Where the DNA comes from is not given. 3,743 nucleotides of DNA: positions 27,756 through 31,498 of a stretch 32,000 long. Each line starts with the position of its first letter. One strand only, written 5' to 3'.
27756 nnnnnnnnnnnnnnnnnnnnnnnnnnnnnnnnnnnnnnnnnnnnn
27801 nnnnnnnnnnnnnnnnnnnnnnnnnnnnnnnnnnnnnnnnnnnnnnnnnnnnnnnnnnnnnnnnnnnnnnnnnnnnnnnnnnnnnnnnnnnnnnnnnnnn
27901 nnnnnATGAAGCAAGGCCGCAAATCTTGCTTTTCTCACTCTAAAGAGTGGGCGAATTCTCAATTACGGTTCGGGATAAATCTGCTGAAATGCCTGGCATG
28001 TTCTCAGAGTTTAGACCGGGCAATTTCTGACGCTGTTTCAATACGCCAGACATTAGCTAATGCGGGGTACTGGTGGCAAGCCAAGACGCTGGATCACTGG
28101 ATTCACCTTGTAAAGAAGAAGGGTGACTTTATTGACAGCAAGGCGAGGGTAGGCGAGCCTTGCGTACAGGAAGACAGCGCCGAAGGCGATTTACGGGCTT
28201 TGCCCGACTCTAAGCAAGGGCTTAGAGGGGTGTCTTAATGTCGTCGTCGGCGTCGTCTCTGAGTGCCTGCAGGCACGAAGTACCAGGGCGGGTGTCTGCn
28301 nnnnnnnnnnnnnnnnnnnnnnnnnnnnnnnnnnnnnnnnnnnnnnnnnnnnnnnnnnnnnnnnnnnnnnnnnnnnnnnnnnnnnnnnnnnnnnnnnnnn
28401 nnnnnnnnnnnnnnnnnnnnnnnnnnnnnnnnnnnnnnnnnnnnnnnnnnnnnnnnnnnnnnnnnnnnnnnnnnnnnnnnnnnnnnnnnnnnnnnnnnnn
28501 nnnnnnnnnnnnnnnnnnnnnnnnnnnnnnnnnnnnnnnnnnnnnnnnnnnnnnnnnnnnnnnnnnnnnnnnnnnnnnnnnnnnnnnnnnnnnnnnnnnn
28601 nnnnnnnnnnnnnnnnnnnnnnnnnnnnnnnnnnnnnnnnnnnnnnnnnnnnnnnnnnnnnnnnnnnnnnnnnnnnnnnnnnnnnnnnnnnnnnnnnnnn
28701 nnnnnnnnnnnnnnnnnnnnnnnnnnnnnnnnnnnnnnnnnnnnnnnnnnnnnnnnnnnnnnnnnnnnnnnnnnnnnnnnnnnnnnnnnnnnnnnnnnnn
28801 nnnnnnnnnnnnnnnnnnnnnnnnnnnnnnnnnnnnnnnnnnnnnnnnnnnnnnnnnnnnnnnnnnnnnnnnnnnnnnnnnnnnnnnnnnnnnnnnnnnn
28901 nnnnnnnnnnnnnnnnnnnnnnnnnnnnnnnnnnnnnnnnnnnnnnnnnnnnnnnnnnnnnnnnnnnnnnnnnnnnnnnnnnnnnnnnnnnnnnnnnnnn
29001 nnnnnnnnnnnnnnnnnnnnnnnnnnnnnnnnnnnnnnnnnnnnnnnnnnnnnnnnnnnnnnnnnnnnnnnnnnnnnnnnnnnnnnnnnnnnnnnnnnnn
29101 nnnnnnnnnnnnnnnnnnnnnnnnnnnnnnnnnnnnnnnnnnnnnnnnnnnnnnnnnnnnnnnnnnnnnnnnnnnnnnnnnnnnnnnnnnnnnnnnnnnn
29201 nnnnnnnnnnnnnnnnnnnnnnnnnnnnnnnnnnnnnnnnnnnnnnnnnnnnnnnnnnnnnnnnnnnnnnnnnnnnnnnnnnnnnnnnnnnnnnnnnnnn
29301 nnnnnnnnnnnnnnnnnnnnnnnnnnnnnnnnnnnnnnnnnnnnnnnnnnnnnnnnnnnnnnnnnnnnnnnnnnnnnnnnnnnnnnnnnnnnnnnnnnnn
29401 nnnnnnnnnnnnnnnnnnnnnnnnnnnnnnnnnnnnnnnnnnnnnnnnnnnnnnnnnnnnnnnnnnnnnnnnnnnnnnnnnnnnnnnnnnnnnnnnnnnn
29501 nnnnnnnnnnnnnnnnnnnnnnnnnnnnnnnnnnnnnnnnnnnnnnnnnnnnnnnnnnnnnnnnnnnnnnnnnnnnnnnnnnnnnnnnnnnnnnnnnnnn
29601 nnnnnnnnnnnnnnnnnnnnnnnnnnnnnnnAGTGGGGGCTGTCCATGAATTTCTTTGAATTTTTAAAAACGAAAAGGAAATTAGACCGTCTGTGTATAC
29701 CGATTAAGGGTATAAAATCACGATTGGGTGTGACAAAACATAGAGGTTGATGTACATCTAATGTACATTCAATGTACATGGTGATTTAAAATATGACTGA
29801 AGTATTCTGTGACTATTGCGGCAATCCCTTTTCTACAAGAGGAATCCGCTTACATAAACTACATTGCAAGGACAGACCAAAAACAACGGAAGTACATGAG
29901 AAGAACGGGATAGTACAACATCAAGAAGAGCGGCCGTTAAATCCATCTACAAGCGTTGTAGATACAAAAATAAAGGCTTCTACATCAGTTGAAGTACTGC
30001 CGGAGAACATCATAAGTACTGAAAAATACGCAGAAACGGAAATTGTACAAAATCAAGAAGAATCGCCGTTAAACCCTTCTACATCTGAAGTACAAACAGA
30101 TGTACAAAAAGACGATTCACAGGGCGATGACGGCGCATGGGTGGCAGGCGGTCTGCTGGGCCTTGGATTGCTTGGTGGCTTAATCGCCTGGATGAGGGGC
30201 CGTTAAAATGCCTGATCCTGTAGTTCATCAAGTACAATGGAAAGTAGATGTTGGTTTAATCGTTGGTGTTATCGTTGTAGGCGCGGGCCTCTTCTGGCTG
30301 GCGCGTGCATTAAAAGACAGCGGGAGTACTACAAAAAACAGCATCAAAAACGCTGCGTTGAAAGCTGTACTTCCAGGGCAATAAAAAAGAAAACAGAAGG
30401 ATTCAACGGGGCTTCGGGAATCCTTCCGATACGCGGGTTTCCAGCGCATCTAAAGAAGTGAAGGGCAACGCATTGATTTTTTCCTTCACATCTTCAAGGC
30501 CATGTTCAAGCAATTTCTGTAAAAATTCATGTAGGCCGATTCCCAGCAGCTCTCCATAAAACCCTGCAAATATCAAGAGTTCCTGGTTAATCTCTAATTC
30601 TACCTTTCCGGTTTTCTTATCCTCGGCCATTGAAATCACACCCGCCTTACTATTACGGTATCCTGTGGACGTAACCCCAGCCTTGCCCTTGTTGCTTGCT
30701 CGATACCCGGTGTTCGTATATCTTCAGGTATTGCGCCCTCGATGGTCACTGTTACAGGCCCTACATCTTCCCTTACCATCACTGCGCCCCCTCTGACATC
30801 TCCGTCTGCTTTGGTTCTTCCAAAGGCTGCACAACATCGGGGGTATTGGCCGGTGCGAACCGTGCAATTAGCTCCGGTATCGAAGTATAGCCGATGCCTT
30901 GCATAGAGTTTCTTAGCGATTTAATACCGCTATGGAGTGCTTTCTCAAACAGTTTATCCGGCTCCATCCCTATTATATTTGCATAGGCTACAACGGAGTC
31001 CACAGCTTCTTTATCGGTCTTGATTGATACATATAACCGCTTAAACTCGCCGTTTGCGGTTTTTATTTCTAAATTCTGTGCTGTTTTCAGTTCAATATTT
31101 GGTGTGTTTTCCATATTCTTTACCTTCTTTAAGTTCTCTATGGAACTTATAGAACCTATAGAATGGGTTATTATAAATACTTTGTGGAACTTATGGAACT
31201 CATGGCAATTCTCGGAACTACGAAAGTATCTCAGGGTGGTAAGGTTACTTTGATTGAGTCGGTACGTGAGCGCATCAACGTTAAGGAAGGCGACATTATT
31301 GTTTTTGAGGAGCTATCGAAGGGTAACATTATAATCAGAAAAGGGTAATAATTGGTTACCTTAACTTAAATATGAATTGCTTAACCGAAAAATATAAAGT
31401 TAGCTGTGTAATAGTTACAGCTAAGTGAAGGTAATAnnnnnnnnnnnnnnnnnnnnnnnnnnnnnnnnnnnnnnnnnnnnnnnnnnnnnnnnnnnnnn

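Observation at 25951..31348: Compact integrase-bearing element (~5.4 kb) inserted between eno and orc1/cdc6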

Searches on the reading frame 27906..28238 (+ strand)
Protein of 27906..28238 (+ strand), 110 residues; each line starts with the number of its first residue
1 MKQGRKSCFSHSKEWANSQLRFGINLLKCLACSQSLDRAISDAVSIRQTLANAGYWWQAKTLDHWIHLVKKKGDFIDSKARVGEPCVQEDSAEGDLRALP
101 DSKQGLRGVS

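Call 5: search_protein_families(library=pfam, max_evalue=0.1, proteins=[window:27906-28238:+])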
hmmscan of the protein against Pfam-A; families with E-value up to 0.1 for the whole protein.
window:27906-28238:+ (110 aa): 0 families

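Call 7: search_protein_families(library=phrogs, max_evalue=0.1, proteins=[window:27906-28238:+])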
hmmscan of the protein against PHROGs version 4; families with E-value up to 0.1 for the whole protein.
window:27906-28238:+ (110 aa): 2 families
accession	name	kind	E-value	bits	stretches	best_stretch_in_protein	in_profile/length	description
phrog_31848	-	unknown function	0.046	13.8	1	35-87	61-113/356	-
phrog_17467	-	unknown function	0.097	11.6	0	36-87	459-510/753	-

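Call 69: search_protein_families(library=pfam, max_evalue=5, proteins=[window:27906-28238:+])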
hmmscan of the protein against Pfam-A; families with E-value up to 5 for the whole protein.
window:27906-28238:+ (110 aa): 0 families

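Call 70: search_protein_families(library=ncbifam, max_evalue=0.1, proteins=[window:27906-28238:+])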
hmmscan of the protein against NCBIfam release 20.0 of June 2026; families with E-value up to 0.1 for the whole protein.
window:27906-28238:+ (110 aa): 0 families

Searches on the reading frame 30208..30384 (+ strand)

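Call 5: search_protein_families(library=pfam, max_evalue=0.1, proteins=[window:30208-30384:+])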
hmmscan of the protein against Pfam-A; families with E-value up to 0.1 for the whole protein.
window:30208-30384:+ (58 aa): 1 family
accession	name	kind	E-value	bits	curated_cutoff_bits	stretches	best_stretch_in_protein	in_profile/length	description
PF02936.19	COX4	-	0.08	13.4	26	1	7-54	66-115/138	Cytochrome c oxidase subunit IV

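Call 7: search_protein_families(library=phrogs, max_evalue=0.1, proteins=[window:30208-30384:+])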
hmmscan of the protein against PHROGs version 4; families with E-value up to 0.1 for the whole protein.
window:30208-30384:+ (58 aa): 1 family
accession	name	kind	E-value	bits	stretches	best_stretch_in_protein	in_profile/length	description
phrog_3559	-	unknown function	0.011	17.1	1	2-38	30-66/99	-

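Call 70: search_protein_families(library=ncbifam, max_evalue=0.1, proteins=[window:30208-30384:+])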
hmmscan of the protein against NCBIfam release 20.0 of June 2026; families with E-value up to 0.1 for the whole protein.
window:30208-30384:+ (58 aa): 1 family
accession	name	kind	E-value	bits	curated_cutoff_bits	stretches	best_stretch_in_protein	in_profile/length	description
NF052431.1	MusI_fam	subfamily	0.0058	16.5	160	1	12-54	104-146/194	MusI family membrane protein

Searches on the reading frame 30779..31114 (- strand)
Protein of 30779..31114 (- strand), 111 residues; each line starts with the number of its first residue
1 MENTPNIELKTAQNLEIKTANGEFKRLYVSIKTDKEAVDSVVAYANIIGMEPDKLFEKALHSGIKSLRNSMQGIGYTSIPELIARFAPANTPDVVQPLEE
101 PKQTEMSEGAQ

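Call 5: search_protein_families(library=pfam, max_evalue=0.1, proteins=[window:30779-31114:-])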
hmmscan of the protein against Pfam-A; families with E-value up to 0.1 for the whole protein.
window:30779-31114:- (111 aa): 0 families

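Call 7: search_protein_families(library=phrogs, max_evalue=0.1, proteins=[window:30779-31114:-])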
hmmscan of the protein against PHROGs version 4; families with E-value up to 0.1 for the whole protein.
window:30779-31114:- (111 aa): 0 families

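Call 69: search_protein_families(library=pfam, max_evalue=5, proteins=[window:30779-31114:-])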
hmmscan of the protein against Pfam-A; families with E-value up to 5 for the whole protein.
window:30779-31114:- (111 aa): 0 families

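Call 70: search_protein_families(library=ncbifam, max_evalue=0.1, proteins=[window:30779-31114:-])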
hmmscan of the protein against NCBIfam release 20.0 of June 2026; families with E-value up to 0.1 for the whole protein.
window:30779-31114:- (111 aa): 0 families

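Call 103: predict_structure(protein=window:30779-31114:-)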
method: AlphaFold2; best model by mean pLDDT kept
length: 111 residues; sequences in the alignment: 1
mean_pLDDT: 50.1   pTM: 0.36
mean pLDDT of the five models: 50.1, 47.8, 45.8, 44.0, 40.5
residues with pLDDT >= 90: 0; 70-90: 0; 50-70: 58; < 50: 53
segments of 3 or more residues with pLDDT < 50: 1-14, 28-31, 73-75, 85-104
pLDDT, mean of each block of 10 residues (from residue 1): 40 47 51 55 62 62 51 51 44 38 51 43
secondary structure, 60 per line:
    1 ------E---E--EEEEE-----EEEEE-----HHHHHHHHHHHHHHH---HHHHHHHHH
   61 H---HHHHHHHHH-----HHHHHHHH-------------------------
elements in order: E14-18 E24-28 H34-48 H52-61 H65-73 H79-86

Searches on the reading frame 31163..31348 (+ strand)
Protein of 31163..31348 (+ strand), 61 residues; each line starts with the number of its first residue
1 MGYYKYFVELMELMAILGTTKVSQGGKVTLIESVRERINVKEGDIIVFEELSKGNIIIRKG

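Call 5: search_protein_families(library=pfam, max_evalue=0.1, proteins=[window:31163-31348:+])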
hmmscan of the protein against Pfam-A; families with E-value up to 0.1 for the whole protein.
window:31163-31348:+ (61 aa): 3 families
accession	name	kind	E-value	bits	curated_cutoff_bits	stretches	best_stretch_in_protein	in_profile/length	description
PF04014.23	MazE_antitoxin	-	0.00098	19.5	24.7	1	34-60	16-42/48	Antidote-toxin recognition MazE, bacterial antitoxin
PF15937.10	PrlF_antitoxin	-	0.0081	16.7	32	1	21-60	3-42/99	prlF antitoxin for toxin YhaV_toxin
PF01176.25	eIF-1a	-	0.062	13.4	30.2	0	32-59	33-64/64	Translation initiation factor 1A / IF-1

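Call 7: search_protein_families(library=phrogs, max_evalue=0.1, proteins=[window:31163-31348:+])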
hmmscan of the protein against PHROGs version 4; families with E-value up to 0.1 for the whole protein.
window:31163-31348:+ (61 aa): 0 families

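Call 70: search_protein_families(library=ncbifam, max_evalue=0.1, proteins=[window:31163-31348:+])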
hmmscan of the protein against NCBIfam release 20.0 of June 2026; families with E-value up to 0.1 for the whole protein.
window:31163-31348:+ (61 aa): 7 families
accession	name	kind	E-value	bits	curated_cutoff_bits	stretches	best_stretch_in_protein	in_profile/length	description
TIGR01439.1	lp_hng_hel_AbrB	domain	2e-05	24.2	28.3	1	19-60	1-42/44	transcriptional regulator, AbrB family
NF007429.0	PRK09974.1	equivalog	0.0014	18.5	125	1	19-60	14-55/114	type II toxin-antitoxin system PrlF family antitoxin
TIGR02228.1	sigpep_I_arch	equivalog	0.002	18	51.85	1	24-58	46-79/158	signal peptidase I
NF001538.0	PRK00364.3-4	equivalog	0.043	14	142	1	24-54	39-69/92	co-chaperone GroES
NF050106.1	TA_MazE_antitoxin_Deino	equivalog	0.057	13.6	65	1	26-49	1-24/65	type II toxin-antitoxin system MazE family antitoxin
NF040962.1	near_HgcAB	equivalog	0.067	13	70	1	22-48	10-36/70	HgcAB-associated protein HgcC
NF033820.0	STM0539_fam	subfamily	0.068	12.8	50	1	15-56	73-116/141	STM0539 family protein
